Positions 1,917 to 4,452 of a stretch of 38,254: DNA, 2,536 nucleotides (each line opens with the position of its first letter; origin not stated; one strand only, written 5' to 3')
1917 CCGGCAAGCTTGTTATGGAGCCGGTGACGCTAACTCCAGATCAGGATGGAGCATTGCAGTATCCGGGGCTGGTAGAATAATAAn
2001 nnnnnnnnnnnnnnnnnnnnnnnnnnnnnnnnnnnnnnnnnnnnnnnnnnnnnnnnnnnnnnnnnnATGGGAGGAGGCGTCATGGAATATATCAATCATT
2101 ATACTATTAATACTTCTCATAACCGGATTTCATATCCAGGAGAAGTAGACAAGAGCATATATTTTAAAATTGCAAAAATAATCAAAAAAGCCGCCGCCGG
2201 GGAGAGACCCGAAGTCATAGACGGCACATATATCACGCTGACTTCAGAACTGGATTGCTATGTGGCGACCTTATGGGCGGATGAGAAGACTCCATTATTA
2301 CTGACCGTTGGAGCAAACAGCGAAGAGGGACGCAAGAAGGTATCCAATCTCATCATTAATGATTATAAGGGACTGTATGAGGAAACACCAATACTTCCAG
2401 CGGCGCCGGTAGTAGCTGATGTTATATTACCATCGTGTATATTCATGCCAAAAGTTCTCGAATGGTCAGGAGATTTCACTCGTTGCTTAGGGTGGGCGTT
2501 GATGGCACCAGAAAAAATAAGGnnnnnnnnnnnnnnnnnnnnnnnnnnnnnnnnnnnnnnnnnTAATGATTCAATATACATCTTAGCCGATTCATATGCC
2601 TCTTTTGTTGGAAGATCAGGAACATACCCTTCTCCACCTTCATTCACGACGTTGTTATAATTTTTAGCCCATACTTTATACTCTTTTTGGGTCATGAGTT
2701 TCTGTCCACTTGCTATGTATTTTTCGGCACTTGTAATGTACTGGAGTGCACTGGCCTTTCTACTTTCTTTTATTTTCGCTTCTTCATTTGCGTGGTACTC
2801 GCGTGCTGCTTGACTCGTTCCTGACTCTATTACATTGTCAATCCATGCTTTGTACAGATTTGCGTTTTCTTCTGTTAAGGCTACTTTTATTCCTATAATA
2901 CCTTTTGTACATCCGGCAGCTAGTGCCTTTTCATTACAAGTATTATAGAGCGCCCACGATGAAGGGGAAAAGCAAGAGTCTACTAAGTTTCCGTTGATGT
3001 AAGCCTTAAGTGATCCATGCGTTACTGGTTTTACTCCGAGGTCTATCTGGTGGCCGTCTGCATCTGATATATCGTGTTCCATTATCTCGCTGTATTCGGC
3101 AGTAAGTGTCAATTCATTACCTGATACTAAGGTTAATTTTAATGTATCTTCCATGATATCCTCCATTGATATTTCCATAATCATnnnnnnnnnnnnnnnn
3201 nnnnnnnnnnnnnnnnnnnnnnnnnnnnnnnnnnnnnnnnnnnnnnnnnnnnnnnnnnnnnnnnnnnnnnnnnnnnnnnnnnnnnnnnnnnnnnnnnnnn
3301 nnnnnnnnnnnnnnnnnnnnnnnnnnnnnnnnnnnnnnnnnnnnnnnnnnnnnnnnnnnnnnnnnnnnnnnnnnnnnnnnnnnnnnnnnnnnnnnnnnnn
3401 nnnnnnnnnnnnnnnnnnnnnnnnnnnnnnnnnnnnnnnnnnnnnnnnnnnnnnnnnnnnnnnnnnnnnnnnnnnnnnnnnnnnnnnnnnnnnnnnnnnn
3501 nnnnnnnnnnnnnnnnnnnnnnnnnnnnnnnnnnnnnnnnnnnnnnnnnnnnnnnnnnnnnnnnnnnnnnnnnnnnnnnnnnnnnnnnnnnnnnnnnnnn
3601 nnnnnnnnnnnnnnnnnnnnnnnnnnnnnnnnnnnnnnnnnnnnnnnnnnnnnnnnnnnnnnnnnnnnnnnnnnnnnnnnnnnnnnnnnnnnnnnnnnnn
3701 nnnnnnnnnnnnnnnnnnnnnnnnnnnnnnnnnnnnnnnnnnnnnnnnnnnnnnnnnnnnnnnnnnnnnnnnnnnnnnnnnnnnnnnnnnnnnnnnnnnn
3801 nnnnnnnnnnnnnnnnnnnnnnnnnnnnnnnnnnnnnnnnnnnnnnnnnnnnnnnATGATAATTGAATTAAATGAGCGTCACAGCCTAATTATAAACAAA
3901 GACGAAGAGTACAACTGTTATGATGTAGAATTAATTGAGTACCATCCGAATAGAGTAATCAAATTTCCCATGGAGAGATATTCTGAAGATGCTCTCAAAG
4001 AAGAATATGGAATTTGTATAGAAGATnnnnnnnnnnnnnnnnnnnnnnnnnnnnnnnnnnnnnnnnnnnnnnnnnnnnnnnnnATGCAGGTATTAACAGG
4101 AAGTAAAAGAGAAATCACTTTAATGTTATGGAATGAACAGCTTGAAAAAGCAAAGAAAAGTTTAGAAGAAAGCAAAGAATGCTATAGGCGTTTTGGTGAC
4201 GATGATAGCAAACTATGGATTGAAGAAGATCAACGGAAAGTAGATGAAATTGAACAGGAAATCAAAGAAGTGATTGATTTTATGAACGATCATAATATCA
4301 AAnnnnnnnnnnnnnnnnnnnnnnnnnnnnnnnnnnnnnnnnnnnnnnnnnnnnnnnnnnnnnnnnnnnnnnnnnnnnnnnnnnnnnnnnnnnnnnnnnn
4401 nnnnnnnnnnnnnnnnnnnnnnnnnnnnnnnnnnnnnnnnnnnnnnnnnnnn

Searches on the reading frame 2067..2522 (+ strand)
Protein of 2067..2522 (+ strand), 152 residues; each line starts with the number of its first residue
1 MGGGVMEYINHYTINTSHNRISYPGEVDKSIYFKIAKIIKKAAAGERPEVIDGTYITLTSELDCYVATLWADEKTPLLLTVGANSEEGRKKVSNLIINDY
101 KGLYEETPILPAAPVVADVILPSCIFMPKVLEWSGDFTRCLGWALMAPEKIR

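Call 6: search_protein_families(library=pfam, max_evalue=1, proteins=[window:2067-2522:+])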
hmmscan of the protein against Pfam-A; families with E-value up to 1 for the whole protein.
seq(152 aa): 0 families

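Call 7: search_protein_families(library=phrogs, max_evalue=0.1, proteins=[window:2067-2522:+])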
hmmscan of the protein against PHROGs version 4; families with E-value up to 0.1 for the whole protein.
seq(152 aa): 1 family
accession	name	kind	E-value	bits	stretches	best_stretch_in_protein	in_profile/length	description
phrog_25422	-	unknown function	0.03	15.2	1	38-109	15-86/117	-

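Call 26: search_protein_families(library=padloc, max_evalue=0.01, proteins=[window:2067-2522:+])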
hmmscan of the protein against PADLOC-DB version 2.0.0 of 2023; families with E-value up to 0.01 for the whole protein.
seq(152 aa): 0 families

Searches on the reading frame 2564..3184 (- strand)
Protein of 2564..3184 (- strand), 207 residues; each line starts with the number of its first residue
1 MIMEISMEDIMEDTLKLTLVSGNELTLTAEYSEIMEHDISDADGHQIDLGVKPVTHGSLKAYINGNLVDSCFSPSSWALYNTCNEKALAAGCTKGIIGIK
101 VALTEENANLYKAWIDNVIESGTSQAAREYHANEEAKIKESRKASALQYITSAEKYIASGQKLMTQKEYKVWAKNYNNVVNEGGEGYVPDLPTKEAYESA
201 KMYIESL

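Call 6: search_protein_families(library=pfam, max_evalue=1, proteins=[window:2564-3184:-])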
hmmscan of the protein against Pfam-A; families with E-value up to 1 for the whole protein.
seq(207 aa): 0 families

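Call 7: search_protein_families(library=phrogs, max_evalue=0.1, proteins=[window:2564-3184:-])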
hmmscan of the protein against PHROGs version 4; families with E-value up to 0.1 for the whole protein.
seq(207 aa): 0 families

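Call 26: search_protein_families(library=padloc, max_evalue=0.01, proteins=[window:2564-3184:-])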
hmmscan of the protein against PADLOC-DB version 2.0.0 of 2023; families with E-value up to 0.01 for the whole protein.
seq(207 aa): 0 families

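Call 40: find_homologous_proteins(query=window:2564-3166:-, max_evalue=0.001)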
Query seq(201 aa) (201 aa): 10 proteins with E <= 0.001 among 250 candidates.
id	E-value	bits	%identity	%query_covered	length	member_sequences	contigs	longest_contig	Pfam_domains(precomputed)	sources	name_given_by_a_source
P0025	1.2e-122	425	96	100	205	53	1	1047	-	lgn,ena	-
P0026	1.2e-90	321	75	98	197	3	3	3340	-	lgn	-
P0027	1.0e-80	288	68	98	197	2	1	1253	-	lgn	-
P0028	8.5e-80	285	68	98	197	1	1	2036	-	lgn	-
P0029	1.0e-78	282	68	98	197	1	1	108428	-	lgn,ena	-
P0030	2.3e-78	281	67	98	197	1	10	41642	-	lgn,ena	-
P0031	2.4e-76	274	73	83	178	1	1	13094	-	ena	-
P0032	7.6e-31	126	40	94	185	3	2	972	-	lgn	-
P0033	2.7e-15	75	34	95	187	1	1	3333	-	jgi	jgi:hypothetical protein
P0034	9.7e-13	67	39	51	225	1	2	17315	-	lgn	-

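Call 43: find_encoding_contigs(protein=P0030, flank=4000, max_places=5)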
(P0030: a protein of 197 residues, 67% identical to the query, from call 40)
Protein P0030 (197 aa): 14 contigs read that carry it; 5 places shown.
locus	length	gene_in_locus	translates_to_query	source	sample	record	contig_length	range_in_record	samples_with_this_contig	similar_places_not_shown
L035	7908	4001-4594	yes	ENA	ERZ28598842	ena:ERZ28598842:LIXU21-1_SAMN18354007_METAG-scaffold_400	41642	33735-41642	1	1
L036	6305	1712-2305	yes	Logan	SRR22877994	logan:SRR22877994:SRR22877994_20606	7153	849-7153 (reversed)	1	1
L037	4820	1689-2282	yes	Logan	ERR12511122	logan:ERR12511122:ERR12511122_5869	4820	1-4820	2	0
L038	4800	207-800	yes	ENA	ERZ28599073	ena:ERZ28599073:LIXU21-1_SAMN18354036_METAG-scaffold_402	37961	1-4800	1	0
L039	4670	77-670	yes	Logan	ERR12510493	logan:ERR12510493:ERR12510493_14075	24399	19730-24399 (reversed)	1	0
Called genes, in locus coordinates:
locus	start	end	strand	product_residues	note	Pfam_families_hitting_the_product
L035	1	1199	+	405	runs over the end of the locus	PF14659:Phage_int_SAM_3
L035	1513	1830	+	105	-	-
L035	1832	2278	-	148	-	-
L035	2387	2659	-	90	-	-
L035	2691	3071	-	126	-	-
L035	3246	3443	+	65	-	-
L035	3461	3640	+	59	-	-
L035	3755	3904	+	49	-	-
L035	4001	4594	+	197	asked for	-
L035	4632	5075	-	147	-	-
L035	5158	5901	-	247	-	PF02557:VanY, PF13539:Peptidase_M15_4, PF19127:Choline_bind_3 (weak)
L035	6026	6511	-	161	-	PF05105:Phage_holin_4_1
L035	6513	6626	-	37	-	-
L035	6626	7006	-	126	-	-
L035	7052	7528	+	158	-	-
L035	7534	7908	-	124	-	?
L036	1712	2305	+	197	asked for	-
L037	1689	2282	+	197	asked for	-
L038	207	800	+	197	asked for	-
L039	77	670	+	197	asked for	-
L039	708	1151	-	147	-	-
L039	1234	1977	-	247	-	PF02557:VanY, PF13539:Peptidase_M15_4, PF19127:Choline_bind_3 (weak)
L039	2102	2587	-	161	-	PF05105:Phage_holin_4_1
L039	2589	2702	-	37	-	-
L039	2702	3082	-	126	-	-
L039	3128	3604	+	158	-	-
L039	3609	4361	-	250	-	PF22337:Phage_fiber_rpt (weak)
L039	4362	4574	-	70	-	-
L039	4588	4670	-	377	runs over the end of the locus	-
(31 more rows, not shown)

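Call 47: predict_structure(alignment_id=A2)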
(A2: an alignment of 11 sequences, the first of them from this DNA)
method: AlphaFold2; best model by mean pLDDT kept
length: 201 residues; sequences in the alignment: 11
mean_pLDDT: 91.7   pTM: 0.70
mean pLDDT of the five models: 91.7, 91.6, 90.0, 89.6, 89.2
residues with pLDDT >= 90: 155; 70-90: 43; 50-70: 2; < 50: 1
segments of 3 or more residues with pLDDT < 50: none
pLDDT, mean of each block of 10 residues (from residue 1): 84 95 95 80 89 95 90 93 95 91 97 95 94 95 96 95 91 79 91 96 90
secondary structure, 60 per line:
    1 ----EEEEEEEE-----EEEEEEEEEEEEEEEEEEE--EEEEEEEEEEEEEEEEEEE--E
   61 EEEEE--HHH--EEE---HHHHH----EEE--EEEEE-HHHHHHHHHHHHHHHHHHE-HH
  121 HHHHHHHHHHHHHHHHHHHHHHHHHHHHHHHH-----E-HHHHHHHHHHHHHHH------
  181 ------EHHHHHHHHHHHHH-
elements in order: E5-12 E18-36 E39-57 E60-65 E73-75 H79-83 E88-90 E93-97 H99-116 H119-152 H160-174 H188-200

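Call 49: fold_search(model_id=the predicted structure, library=pdb)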
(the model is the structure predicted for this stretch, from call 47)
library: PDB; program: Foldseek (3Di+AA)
matches with E <= 10: 446; with E <= 0.001: 0
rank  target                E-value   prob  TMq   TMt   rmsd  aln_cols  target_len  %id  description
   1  9a5j_A                1.7e-01  0.13  0.18  0.07  17.3       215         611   11  Integrative model of DNAK-GUDB by crosslinking MS and deep learning (released 2024-09-18)
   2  1ue7_A                2.3e-01  0.18  0.14  0.23  10.4        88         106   11  Crystal structure of the single-stranded dna-binding protein from mycobacterium tuberculosis (released 2004-02-10)
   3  2pnh_B                2.7e-01  0.30  0.15  0.27   9.4        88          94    8  Escherichia coli PriB E39A variant (released 2007-08-07)
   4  3afq_C                2.9e-01  0.06  0.08  0.14  13.8       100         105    8  Crystal structure of the single-stranded DNA binding protein from Mycobacterium leprae (Form II) (released 2010-10-06)
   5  1ue5_B                3.0e-01  0.18  0.14  0.21   8.9        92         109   10  Crystal structure of the single-stranded dna-binding protein from mycobacterium tuberculosis (released 2004-02-10)
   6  5odp_G                3.2e-01  0.18  0.14  0.24   9.8        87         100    8  Salinibacter ruber Single-Strand Binding protein D17K D71K mutant (released 2018-08-01)
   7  3afq_B                3.2e-01  0.16  0.14  0.23   9.1        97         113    8  Crystal structure of the single-stranded DNA binding protein from Mycobacterium leprae (Form II) (released 2010-10-06)
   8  1x3e_B                3.4e-01  0.16  0.15  0.22   9.3       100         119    8  Crystal structure of the single-stranded DNA-binding protein from Mycobacterium smegmatis (released 2005-08-15)
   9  1ue6_A                3.4e-01  0.08  0.09  0.15  13.0        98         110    9  Crystal structure of the single-stranded dna-binding protein from mycobacterium tuberculosis (released 2004-02-10)
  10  7f5y_B                3.4e-01  0.06  0.10  0.14  12.0       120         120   10  Crystal structure of the single-stranded dna-binding protein from Mycobacterium tuberculosis- Form III (released 2022-05-11)
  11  3k8a_B                3.6e-01  0.16  0.13  0.22  11.1        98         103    4  Neisseria gonorrhoeae PriB (released 2010-01-12)
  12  3py9                  3.9e-01  0.11  0.11  0.09  15.9        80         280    9  X-ray structural studies of the entire extra-cellular region of the Ser/Thr kinase PrkC from Staphylococcus aureus (released 2011-01-19)
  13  5xgt_A                4.1e-01  0.05  0.13  0.19   9.0       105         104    8  Crystal structure of the N-terminal domain of Staphylococcus aureus single-stranded DNA-binding protein SsbA at 1.82 a (released 2017-08-09)
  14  5odn_G                4.4e-01  0.15  0.15  0.25   8.7        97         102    8  Salinibacter ruber Single-Strand Binding protein (released 2018-08-01)
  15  1x3g_B                4.4e-01  0.14  0.14  0.22   9.3        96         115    8  Crystal structure of the single-stranded DNA-binding protein from Mycobacterium SMEGMATIS (released 2005-08-15)
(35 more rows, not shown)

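Call 54: fold_search(model_id=the predicted structure, library=viral)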
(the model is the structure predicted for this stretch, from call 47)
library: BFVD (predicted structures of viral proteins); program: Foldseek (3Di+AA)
matches with E <= 10: 811; with E <= 0.001: 1
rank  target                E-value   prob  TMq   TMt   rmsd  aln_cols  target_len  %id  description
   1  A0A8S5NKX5            2.7e-04  1.00  0.25  0.34   8.8       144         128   19  Uncharacterized protein [Siphoviridae sp. ctY1p61]
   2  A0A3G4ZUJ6            1.4e-02  0.14  0.14  0.09  24.2       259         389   11  Uncharacterized protein [Edafosvirus sp.]
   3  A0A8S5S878            1.6e-02  0.84  0.26  0.34  11.2       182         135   12  Uncharacterized protein [Caudovirales sp. ctTVN2]
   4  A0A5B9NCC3            2.2e-02  0.54  0.26  0.19  18.5       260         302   12  Uncharacterized protein [Aeromonas phage 4_4572]
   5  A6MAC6                3.3e-02  0.84  0.19  0.03  10.4        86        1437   10  Gp061 [Lactococcus phage KSY1]
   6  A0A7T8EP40            3.9e-02  0.72  0.19  0.28   9.9        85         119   12  (no name in the UniProt tables at hand)
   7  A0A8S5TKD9            4.2e-02  0.14  0.16  0.16  18.4       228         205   13  Uncharacterized protein [Podoviridae sp. ctz6O13]
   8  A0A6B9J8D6            4.4e-02  0.25  0.10  0.18  14.1        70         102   17  (no name in the UniProt tables at hand)
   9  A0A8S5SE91            5.0e-02  0.91  0.26  0.33   6.7       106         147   11  Uncharacterized protein [Siphoviridae sp. ctnpt50]
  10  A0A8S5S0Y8            5.0e-02  0.15  0.17  0.17  19.9       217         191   13  Uncharacterized protein [Podoviridae sp. ct8Lf7]
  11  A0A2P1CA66            6.7e-02  0.97  0.20  0.38   6.4        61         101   18  Uncharacterized protein [Pseudomonas phage vB_PaeS_C1]
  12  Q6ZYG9                7.6e-02  0.63  0.18  0.18   4.9        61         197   18  Uncharacterized protein [Pyrobaculum spherical virus (isolate United States/Yellowstone)]
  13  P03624                8.0e-02  0.87  0.20  0.09   4.9        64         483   17  Attachment protein G3P [Pseudomonas phage Pf3]
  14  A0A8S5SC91            8.5e-02  0.35  0.13  0.19   9.9        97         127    8  Single strand binding protein [Siphoviridae sp. ctqBc4]
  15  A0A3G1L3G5            9.1e-02  0.80  0.17  0.37   6.0        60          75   15  Uncharacterized protein [Synechococcus phage S-CBWM1]
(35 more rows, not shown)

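Call 92: search_protein_families(library=ncbifam, max_evalue=0.1, proteins=[window:2564-3154:-])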
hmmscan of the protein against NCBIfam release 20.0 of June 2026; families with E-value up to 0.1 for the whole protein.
seq(197 aa): 1 family
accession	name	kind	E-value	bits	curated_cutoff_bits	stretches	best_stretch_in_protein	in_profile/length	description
NF005058.0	PRK06466.1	equivalog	0.021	13.3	951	1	94-177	340-424/574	acetolactate synthase 3 large subunit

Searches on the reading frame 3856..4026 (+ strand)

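Call 6: search_protein_families(library=pfam, max_evalue=1, proteins=[window:3856-4026:+])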
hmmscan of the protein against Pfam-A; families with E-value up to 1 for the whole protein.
seq(57 aa): 1 family
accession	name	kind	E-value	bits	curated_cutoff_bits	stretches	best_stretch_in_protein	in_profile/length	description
PF24711.1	YxiG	-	0.019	15.7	27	1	6-51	56-100/129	YxiG-like protein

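Call 7: search_protein_families(library=phrogs, max_evalue=0.1, proteins=[window:3856-4026:+])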
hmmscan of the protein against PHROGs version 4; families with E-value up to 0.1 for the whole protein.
seq(57 aa): 1 family
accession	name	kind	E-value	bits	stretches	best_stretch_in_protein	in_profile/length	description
phrog_30775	-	unknown function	0.012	16.6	1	5-34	3-25/60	-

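Call 92: search_protein_families(library=ncbifam, max_evalue=0.1, proteins=[window:3856-4026:+])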
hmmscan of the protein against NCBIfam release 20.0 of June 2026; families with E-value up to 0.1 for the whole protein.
seq(57 aa): 0 families

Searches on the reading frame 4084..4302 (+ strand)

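Call 6: search_protein_families(library=pfam, max_evalue=1, proteins=[window:4084-4302:+])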
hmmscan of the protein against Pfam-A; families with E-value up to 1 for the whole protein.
seq(73 aa): 2 families
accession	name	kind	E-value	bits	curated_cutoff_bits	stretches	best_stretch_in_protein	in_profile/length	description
PF11821.13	ActD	-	0.09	12.9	25.7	1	2-57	100-157/170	Alternative complex III, ActD subunit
PF01037.27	AsnC_trans_reg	-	0.11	12.9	25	1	17-41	11-35/73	Lrp/AsnC ligand binding domain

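Call 7: search_protein_families(library=phrogs, max_evalue=0.1, proteins=[window:4084-4302:+])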
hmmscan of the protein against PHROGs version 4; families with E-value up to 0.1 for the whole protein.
seq(73 aa): 1 family
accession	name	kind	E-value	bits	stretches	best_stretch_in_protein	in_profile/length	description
phrog_11298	-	unknown function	0.092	13.5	0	17-65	94-143/273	-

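Call 26: search_protein_families(library=padloc, max_evalue=0.01, proteins=[window:4084-4302:+])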
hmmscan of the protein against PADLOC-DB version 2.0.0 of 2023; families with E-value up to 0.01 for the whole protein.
seq(73 aa): 0 families

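Call 92: search_protein_families(library=ncbifam, max_evalue=0.1, proteins=[window:4084-4302:+])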
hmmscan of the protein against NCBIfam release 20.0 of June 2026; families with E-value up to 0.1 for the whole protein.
seq(73 aa): 2 families
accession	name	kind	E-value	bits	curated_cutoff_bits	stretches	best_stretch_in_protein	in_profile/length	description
NF051897.1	Btc22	equivalog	0.014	15.8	100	1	19-49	16-48/96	Btc22 family type III secretion system chaperone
NF006933.0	PRK09418.1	equivalog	0.019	13.1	1419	1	14-70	314-370/780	bifunctional 2',3'-cyclic-nucleotide 2'-phosphodiesterase/3'-nucleotidase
